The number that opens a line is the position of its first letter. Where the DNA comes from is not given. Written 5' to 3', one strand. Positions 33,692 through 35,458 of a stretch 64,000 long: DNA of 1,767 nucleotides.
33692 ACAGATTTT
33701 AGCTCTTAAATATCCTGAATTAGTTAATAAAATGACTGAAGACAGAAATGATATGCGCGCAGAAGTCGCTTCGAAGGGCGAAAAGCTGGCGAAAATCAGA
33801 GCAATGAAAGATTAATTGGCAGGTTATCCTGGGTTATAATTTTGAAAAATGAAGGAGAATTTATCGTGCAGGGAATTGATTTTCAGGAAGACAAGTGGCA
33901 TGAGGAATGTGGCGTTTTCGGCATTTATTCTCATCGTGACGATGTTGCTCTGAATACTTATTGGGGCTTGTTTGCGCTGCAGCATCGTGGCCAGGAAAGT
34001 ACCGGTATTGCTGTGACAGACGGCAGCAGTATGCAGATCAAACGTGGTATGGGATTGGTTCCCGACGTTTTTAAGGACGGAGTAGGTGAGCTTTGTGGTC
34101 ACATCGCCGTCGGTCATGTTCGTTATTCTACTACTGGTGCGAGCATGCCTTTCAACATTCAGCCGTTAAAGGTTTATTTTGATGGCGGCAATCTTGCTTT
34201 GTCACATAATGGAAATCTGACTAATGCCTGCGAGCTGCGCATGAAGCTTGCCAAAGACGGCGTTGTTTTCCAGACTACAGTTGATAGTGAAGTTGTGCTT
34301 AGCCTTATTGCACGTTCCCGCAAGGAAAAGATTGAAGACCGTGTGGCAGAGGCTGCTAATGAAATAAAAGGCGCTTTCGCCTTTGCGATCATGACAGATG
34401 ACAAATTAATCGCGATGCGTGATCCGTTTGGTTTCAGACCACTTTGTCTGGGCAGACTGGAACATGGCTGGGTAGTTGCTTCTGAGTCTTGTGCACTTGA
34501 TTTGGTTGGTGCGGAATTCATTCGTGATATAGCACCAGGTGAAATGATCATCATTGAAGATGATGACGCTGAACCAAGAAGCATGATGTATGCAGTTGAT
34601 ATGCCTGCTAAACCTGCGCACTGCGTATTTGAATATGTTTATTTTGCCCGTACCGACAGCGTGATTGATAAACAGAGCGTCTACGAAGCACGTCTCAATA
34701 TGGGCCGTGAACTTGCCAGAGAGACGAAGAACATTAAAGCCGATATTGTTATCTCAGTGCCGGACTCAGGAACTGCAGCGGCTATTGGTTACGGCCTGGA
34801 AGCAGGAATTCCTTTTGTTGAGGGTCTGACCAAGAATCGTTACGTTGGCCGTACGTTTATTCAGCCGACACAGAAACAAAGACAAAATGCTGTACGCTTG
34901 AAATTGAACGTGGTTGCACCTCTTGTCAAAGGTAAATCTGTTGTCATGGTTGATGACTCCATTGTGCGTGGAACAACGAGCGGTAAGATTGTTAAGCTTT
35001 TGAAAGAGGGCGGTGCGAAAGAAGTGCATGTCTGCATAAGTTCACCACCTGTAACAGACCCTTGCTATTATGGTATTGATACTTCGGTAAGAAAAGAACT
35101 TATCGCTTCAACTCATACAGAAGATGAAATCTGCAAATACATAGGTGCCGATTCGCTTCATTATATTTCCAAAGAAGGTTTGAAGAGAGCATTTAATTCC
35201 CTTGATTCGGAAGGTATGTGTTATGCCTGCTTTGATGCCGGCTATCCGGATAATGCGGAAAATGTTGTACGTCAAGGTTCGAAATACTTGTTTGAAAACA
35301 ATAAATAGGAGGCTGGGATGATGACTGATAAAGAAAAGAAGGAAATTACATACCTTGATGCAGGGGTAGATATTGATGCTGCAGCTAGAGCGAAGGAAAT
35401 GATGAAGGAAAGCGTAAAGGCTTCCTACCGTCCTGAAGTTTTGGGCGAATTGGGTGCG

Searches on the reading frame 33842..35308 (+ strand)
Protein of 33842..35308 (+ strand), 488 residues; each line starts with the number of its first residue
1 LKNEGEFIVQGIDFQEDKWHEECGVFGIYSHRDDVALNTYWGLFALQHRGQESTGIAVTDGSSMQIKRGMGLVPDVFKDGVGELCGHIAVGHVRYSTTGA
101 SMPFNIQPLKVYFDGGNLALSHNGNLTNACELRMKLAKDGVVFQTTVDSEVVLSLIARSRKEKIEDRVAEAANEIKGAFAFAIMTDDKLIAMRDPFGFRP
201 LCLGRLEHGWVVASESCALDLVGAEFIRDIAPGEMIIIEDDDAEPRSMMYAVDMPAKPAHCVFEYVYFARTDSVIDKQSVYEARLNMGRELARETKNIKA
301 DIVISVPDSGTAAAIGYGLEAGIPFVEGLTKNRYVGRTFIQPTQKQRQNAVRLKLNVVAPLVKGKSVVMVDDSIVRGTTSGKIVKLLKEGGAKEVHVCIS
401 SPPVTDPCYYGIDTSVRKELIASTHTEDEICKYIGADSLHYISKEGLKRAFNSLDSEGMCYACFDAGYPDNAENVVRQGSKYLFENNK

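Call 67: search_protein_families(library=pfam, proteins=[window:33842-35308:+], max_evalue=0.00001)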
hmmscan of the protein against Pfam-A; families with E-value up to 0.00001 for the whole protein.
window:33842-35308:+ (488 aa): 3 families
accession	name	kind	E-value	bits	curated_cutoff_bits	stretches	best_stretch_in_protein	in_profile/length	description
PF13537.11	GATase_7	-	3.9e-21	75.8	25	1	105-219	12-121/123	Glutamine amidotransferase domain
PF13522.11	GATase_6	-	6.1e-21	75.2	27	1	86-215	10-130/130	Glutamine amidotransferase domain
PF00156.33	Pribosyltran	-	1.5e-08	34.5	26.3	1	294-399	24-122/158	Phosphoribosyl transferase domain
